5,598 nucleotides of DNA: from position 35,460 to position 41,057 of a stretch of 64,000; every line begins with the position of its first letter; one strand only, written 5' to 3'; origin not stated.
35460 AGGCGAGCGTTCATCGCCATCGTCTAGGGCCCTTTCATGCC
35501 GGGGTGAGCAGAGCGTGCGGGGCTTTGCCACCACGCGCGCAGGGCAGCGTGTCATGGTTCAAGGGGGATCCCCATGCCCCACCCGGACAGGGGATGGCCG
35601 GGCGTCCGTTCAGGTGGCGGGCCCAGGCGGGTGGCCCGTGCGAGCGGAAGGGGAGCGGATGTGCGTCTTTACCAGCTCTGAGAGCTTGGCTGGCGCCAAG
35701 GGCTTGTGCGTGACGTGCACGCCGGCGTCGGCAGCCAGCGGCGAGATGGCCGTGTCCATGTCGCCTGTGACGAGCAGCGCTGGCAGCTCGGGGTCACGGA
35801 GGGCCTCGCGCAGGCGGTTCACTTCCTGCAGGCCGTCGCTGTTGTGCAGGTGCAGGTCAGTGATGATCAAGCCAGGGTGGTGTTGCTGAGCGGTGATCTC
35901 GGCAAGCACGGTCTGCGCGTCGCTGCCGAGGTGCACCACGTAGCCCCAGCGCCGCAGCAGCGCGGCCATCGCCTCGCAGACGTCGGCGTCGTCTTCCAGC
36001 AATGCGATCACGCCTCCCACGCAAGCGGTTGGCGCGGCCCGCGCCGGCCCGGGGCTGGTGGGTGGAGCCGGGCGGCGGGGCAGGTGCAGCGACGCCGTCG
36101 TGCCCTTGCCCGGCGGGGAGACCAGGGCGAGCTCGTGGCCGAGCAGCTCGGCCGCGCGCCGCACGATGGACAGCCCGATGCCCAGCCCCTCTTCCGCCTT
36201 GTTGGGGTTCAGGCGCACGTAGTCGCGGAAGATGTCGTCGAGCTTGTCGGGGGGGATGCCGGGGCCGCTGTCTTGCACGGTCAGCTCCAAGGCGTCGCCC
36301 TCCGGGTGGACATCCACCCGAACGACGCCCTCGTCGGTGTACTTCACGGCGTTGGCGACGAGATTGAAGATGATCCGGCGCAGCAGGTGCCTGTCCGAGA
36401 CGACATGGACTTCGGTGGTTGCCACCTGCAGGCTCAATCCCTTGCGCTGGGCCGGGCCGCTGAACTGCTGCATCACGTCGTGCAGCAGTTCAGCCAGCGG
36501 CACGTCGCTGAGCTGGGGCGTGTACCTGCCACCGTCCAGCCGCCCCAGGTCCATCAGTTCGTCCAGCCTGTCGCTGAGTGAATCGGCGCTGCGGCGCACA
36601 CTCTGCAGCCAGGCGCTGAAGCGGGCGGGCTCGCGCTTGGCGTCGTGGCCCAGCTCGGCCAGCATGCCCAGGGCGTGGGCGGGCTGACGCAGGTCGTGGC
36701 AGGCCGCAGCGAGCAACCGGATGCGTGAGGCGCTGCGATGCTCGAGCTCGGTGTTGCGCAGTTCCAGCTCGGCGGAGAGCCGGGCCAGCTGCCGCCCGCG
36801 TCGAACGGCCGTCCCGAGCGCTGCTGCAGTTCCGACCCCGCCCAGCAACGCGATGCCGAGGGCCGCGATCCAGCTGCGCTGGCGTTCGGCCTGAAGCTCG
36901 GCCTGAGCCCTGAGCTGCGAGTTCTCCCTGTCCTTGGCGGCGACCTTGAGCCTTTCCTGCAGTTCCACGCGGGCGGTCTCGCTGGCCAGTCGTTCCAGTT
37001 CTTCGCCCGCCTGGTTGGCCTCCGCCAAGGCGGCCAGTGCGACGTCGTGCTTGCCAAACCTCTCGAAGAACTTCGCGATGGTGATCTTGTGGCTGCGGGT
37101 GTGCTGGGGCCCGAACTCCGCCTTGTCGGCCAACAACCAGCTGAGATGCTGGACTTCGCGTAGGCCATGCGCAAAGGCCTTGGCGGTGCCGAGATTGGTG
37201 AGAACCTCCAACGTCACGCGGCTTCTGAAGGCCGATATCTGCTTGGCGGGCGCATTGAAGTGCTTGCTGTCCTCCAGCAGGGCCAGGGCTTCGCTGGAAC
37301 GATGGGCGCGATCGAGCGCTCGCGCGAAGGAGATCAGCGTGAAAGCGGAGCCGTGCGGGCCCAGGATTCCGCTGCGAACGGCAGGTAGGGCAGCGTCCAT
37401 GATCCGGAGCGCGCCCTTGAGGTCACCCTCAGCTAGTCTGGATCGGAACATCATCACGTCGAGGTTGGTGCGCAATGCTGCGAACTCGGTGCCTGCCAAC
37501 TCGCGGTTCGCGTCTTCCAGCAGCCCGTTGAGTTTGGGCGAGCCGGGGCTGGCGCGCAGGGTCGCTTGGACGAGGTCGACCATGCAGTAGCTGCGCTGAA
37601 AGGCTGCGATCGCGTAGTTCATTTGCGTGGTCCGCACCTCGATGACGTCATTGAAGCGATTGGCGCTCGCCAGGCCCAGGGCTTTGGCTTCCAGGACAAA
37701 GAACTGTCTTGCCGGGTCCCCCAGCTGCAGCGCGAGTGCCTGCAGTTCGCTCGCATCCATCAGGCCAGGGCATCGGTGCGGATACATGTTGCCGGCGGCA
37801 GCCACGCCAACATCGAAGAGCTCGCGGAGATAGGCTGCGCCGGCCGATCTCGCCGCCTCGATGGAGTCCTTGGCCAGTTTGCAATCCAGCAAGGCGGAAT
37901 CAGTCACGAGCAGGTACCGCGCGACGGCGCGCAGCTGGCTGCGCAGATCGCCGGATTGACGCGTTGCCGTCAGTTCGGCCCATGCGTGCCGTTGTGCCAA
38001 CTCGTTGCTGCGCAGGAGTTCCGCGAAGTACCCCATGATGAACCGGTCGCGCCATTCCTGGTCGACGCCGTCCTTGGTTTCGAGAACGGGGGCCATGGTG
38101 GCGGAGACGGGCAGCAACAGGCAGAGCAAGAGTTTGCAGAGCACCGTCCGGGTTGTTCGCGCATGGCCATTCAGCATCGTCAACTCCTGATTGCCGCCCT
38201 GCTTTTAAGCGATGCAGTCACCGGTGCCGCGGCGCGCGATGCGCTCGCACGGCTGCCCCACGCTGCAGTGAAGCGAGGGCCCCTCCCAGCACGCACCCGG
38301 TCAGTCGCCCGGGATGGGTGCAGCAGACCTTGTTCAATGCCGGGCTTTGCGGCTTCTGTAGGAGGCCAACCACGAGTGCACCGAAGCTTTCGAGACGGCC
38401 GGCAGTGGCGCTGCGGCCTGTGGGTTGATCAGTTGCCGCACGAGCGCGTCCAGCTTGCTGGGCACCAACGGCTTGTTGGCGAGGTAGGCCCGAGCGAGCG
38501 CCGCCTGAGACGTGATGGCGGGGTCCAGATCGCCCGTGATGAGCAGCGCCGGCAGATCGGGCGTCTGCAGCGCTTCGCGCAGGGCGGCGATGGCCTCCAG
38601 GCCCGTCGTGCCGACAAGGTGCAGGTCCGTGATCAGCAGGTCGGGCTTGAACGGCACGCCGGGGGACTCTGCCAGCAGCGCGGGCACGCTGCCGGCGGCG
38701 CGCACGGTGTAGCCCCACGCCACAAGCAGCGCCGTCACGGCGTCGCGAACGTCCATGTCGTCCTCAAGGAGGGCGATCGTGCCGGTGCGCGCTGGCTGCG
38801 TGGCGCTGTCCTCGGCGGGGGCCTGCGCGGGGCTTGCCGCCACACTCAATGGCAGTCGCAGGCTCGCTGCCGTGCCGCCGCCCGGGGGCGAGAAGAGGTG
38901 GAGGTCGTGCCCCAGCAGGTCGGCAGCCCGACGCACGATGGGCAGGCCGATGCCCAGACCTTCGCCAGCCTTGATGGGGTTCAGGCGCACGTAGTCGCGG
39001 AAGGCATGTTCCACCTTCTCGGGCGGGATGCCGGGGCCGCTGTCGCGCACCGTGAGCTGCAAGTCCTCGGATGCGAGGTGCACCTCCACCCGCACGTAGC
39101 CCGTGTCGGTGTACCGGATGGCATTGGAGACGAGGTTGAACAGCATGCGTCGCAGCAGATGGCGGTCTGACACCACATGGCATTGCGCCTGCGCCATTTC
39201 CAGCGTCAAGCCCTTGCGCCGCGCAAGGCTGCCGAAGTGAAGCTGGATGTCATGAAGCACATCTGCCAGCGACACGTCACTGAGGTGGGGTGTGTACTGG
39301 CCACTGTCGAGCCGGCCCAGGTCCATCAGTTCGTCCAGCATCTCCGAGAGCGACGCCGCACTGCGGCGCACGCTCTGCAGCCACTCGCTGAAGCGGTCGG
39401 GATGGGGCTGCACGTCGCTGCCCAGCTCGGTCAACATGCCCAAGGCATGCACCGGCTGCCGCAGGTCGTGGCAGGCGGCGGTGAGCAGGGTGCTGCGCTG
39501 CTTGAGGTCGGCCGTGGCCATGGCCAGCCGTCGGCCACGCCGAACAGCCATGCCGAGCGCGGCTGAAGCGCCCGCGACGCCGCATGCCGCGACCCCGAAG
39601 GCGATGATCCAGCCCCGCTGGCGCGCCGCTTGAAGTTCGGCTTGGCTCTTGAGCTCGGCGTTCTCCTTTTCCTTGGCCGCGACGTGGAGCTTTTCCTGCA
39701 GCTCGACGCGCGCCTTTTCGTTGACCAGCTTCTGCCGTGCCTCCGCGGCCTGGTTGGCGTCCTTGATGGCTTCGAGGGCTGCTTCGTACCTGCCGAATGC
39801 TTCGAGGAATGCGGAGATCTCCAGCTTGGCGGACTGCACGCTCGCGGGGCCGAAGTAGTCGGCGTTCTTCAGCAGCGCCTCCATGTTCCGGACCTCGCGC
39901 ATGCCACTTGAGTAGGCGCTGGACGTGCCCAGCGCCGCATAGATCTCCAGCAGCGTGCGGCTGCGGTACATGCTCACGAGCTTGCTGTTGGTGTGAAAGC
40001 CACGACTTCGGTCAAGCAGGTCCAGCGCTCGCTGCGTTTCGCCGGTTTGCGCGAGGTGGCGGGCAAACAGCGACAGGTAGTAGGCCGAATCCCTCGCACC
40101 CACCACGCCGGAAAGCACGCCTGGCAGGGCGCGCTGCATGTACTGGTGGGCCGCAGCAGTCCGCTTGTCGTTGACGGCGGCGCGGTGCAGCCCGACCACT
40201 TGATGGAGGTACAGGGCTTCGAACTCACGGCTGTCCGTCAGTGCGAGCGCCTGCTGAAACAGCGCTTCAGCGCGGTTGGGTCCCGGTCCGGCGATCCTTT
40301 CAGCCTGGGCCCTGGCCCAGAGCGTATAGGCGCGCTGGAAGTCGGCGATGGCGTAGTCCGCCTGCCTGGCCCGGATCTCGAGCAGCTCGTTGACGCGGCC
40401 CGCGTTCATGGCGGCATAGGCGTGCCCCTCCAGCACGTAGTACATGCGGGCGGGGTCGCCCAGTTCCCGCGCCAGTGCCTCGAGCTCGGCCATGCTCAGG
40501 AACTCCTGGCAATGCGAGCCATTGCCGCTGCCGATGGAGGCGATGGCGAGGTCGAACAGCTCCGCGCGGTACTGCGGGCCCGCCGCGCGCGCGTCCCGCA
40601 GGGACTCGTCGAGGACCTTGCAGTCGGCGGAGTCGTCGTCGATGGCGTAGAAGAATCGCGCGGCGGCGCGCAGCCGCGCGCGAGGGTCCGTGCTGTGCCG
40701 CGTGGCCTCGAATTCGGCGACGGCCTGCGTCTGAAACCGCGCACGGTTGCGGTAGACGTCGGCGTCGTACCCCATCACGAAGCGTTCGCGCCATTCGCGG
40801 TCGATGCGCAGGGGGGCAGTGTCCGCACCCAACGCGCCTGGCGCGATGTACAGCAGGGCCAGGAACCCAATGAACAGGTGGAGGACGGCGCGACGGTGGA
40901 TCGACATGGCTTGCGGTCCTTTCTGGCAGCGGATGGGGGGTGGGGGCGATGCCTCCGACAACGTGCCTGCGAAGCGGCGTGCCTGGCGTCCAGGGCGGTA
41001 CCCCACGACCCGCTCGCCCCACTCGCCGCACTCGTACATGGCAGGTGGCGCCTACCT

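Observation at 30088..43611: Five tandem paralogous hybrid sensor kinases arranged in an alternating A-B-A-B-A pattern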

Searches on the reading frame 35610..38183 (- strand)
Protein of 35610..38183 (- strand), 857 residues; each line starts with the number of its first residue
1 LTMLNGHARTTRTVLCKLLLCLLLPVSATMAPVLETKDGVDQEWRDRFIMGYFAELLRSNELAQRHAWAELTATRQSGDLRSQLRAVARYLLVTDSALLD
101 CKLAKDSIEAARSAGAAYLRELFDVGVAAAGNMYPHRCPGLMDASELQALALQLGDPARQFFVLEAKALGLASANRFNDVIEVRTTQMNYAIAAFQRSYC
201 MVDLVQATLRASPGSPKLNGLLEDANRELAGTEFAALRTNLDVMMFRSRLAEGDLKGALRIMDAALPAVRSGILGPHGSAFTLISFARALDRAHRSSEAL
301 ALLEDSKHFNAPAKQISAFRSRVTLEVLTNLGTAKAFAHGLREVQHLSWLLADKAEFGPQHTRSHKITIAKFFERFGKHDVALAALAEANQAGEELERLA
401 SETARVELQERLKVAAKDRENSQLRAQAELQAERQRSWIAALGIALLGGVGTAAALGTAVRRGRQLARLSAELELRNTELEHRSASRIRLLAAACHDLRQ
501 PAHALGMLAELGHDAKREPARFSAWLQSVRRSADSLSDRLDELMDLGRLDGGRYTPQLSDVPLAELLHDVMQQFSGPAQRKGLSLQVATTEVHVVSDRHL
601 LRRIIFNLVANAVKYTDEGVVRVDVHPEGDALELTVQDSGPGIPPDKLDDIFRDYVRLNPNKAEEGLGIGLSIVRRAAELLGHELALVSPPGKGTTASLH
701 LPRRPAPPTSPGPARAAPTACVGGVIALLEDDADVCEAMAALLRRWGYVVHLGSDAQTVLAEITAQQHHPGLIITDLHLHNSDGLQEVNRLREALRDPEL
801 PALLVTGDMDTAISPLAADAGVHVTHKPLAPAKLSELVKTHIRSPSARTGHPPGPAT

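Call 4: search_protein_families(library=pfam, proteins=[window:35610-38183:-], max_evalue=0.01)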
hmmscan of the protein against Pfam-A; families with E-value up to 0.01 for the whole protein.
window:35610-38183:- (857 aa): 4 families
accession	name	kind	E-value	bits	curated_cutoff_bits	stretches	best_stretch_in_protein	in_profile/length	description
PF02518.31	HATPase_c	-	2.5e-26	92.7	26.4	1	597-704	2-110/111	Histidine kinase-, DNA gyrase B-, and HSP90-like ATPase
PF00072.30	Response_reg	-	2.4e-12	47.5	30.2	1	726-838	1-110/111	Response regulator receiver domain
PF00512.31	HisKA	-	6.9e-08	32.9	26.9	1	487-552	2-66/66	His Kinase A (phospho-acceptor) domain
PF13581.12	HATPase_c_2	-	9.7e-05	22.8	27.4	1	609-671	40-104/127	Histidine kinase-like ATPase domain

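Call 5: search_protein_families(library=ncbifam, proteins=[window:35610-38183:-], max_evalue=0.01)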
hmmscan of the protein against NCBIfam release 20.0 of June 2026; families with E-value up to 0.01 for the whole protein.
window:35610-38183:- (857 aa): 118 families (the best 25 are shown)
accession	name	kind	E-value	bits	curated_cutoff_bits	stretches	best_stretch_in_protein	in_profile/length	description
NF041832.1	near_NosP_CTERM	subfamily_domain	7.8e-75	252.2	400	1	484-839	4-367/370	NahK/ErcS family hybrid sensor histidine kinase/response regulator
NF041831.1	NO_HK_NahK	exception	1.1e-51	175.8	1500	1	468-836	475-848/854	hybrid sensor histidine kinase/response regulator NahK/ErcS'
TIGR02956.1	TMAO_torS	equivalog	2.5e-42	145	676.5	1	485-844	462-822/967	TMAO reductase system sensor histidine kinase/response regulator TorS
NF011874.0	PRK15347.1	equivalog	2.2e-36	125.3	852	1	472-705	383-616/921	two component system sensor kinase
NF008302.0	PRK11091.1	equivalog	6.5e-35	120.5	838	1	478-844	274-645/779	aerobic respiration two-component sensor histidine kinase ArcB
NF038297.2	hybrid_HK_HrmK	equivalog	7.4e-35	120.7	725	1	459-801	207-566/607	hybrid histidine kinase/response regulator HrmK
NF046044.1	PnpS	equivalog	9.9e-33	113.7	400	1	482-702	165-390/390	two-component system histidine kinase PnpS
NF041947.1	LuxQ_Vibrio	equivalog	2.9e-31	108.2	1200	1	478-835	463-832/843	quorum-sensing autoinducer 2 sensor kinase/phosphatase LuxQ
NF008543.0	PRK11466.1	equivalog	7.9e-31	106.7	982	1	468-792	425-749/914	TMAO reductase system sensor histidine kinase/response regulator TorS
TIGR02966.1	phoR_proteo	equivalog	1.3e-29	103.3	334.2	1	478-700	105-332/333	phosphate regulon sensor histidine kinase PhoR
NF006800.0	PRK09303.1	equivalog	1.3e-28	100.1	342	1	472-702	133-376/383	histidine kinase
NF008312.0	PRK11100.1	equivalog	1.5e-28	99.9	356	1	461-704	231-475/477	two-component system sensor histidine kinase CreC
NF040691.1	MtrAB_MtrB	equivalog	1.6e-27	96.7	450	1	468-707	252-496/507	MtrAB system histidine kinase MtrB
NF007898.0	PRK10604.1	equivalog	6e-27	94.9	478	1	465-703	190-423/433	two-component system sensor histidine kinase RstB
NF041880.1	EPS_EpsF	equivalog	1.2e-26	93.2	900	1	489-700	276-488/492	response regulator EpsF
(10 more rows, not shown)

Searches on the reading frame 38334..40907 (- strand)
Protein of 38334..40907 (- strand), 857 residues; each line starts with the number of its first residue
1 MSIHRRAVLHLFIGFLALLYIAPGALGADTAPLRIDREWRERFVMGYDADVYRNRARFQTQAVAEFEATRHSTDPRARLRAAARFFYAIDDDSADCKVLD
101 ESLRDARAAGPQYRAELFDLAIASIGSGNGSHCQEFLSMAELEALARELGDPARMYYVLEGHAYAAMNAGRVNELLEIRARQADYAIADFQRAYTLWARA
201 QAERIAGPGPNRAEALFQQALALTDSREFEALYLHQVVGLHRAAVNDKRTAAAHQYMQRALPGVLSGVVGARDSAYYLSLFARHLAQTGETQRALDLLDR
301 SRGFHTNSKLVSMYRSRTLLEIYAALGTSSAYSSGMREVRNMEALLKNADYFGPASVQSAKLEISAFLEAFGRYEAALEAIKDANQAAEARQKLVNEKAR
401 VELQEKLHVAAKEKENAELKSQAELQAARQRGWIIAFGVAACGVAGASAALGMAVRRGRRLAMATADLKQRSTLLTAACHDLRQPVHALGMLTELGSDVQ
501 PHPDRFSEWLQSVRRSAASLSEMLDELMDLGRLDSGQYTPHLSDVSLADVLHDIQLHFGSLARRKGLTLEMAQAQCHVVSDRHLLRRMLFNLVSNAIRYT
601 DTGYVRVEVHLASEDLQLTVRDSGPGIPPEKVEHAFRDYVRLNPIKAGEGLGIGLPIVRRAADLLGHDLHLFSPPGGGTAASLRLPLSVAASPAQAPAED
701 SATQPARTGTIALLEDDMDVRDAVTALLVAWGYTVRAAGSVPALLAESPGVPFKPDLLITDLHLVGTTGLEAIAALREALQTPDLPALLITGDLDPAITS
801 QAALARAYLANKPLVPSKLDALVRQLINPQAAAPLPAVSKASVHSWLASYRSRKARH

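Call 4: search_protein_families(library=pfam, proteins=[window:38334-40907:-], max_evalue=0.01)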
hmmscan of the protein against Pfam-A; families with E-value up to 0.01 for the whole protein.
window:38334-40907:- (857 aa): 4 families
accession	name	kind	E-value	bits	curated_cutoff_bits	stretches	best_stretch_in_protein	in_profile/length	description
PF02518.31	HATPase_c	-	3.9e-24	85.6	26.4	1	581-688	2-110/111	Histidine kinase-, DNA gyrase B-, and HSP90-like ATPase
PF00512.31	HisKA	-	1.9e-10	41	26.9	1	470-536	1-66/66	His Kinase A (phospho-acceptor) domain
PF00072.30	Response_reg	-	2.6e-08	34.4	30.2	1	711-821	1-108/111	Response regulator receiver domain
PF13581.12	HATPase_c_2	-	1e-05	26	27.4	1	593-664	40-111/127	Histidine kinase-like ATPase domain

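Call 5: search_protein_families(library=ncbifam, proteins=[window:38334-40907:-], max_evalue=0.01)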
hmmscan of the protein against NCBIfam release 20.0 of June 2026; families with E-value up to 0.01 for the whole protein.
window:38334-40907:- (857 aa): 88 families (the best 25 are shown)
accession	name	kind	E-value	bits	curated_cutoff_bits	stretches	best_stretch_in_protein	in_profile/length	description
NF041832.1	near_NosP_CTERM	subfamily_domain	3.4e-69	233.7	400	1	471-826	7-369/370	NahK/ErcS family hybrid sensor histidine kinase/response regulator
NF041831.1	NO_HK_NahK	exception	2.8e-46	157.9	1500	1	466-824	490-851/854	hybrid sensor histidine kinase/response regulator NahK/ErcS'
TIGR02956.1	TMAO_torS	equivalog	4.9e-38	130.8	676.5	1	469-832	462-825/967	TMAO reductase system sensor histidine kinase/response regulator TorS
NF008302.0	PRK11091.1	equivalog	2.3e-35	122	838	1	468-833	280-649/779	aerobic respiration two-component sensor histidine kinase ArcB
NF011874.0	PRK15347.1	equivalog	1.1e-32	113.1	852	1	469-696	396-623/921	two component system sensor kinase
NF041947.1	LuxQ_Vibrio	equivalog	5.7e-29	100.6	1200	1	468-704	469-714/843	quorum-sensing autoinducer 2 sensor kinase/phosphatase LuxQ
NF007898.0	PRK10604.1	equivalog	5e-28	98.4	478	1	469-692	210-428/433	two-component system sensor histidine kinase RstB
NF046044.1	PnpS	equivalog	1.1e-27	97.1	400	1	469-686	168-390/390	two-component system histidine kinase PnpS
TIGR02966.1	phoR_proteo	equivalog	3.9e-27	95.1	334.2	1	469-682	112-330/333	phosphate regulon sensor histidine kinase PhoR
NF008543.0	PRK11466.1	equivalog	6.1e-27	93.9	982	1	463-758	436-732/914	TMAO reductase system sensor histidine kinase/response regulator TorS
NF038297.2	hybrid_HK_HrmK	equivalog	1.4e-26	93.3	725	1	472-786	236-566/607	hybrid histidine kinase/response regulator HrmK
NF041880.1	EPS_EpsF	equivalog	6.2e-26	90.9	900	1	469-667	272-471/492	response regulator EpsF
NF006800.0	PRK09303.1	equivalog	4.1e-25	88.5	342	1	467-687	147-377/383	histidine kinase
TIGR01386.1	cztS_silS_copS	subfamily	1.1e-24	87.2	292.55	1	479-670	249-442/457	heavy metal sensor histidine kinase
NF008312.0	PRK11100.1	equivalog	1.2e-24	87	356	1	478-687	263-474/477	two-component system sensor histidine kinase CreC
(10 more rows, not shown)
